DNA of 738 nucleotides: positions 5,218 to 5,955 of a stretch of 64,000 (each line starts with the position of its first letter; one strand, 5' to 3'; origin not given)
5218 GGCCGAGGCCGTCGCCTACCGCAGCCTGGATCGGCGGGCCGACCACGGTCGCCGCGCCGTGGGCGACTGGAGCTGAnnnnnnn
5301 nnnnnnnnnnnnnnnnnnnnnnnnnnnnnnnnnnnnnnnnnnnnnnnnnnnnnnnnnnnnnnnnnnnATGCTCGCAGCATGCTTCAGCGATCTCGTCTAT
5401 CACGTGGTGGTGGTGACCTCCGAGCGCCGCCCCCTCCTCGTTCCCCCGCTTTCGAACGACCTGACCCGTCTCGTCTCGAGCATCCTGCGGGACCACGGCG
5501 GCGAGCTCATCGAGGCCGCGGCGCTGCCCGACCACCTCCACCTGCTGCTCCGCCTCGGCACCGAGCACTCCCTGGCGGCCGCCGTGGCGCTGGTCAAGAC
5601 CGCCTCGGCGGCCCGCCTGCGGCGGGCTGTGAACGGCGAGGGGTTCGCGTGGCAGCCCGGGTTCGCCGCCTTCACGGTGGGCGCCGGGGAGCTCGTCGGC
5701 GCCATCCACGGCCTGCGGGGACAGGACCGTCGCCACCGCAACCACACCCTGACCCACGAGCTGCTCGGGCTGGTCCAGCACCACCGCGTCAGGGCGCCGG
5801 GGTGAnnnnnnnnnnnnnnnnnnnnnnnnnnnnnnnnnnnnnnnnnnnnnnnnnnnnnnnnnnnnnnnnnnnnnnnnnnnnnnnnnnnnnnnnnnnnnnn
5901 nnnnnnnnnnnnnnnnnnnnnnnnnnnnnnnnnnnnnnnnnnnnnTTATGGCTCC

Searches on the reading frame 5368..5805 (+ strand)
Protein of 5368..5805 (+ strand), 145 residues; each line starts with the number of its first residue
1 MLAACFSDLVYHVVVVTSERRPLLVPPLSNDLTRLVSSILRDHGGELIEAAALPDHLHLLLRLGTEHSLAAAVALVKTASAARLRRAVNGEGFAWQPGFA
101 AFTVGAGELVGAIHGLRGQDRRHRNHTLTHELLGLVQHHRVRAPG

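Call 70: search_protein_families(library=pfam, proteins=[window:5368-5805:+])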
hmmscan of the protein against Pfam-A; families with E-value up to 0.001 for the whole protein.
window:5368-5805:+ (145 aa): 1 family
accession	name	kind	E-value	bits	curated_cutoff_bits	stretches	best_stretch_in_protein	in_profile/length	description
PF01797.21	Y1_Tnp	-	2.9e-17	63.4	23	1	6-106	2-108/121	Transposase IS200 like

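Call 101: search_protein_families(library=ncbifam, proteins=[window:5368-5805:+], max_evalue=0.01)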
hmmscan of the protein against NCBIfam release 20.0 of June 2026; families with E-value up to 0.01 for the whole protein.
window:5368-5805:+ (145 aa): 2 families
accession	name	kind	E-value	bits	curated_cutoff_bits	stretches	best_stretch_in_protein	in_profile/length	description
NF033573.1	transpos_IS200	equivalog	1.1e-14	54.8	55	1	5-106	7-114/126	IS200/IS605 family transposase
NF047646.1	REP_Tyr_transpos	equivalog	2.1e-09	37.4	80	1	10-103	11-113/146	REP-associated tyrosine transposase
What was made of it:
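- On REP/REPIN mobilised by a RAYT: It scores 37 bits against the RAYT model's cut-off of 80, and 54.8 against IS200's cut-off of 55 (call 101).
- That gene scores 54.8 bits against the IS200 family's cut-off of 55, and well below the RAYT cut-off, 37 against 80 bits (call 101).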
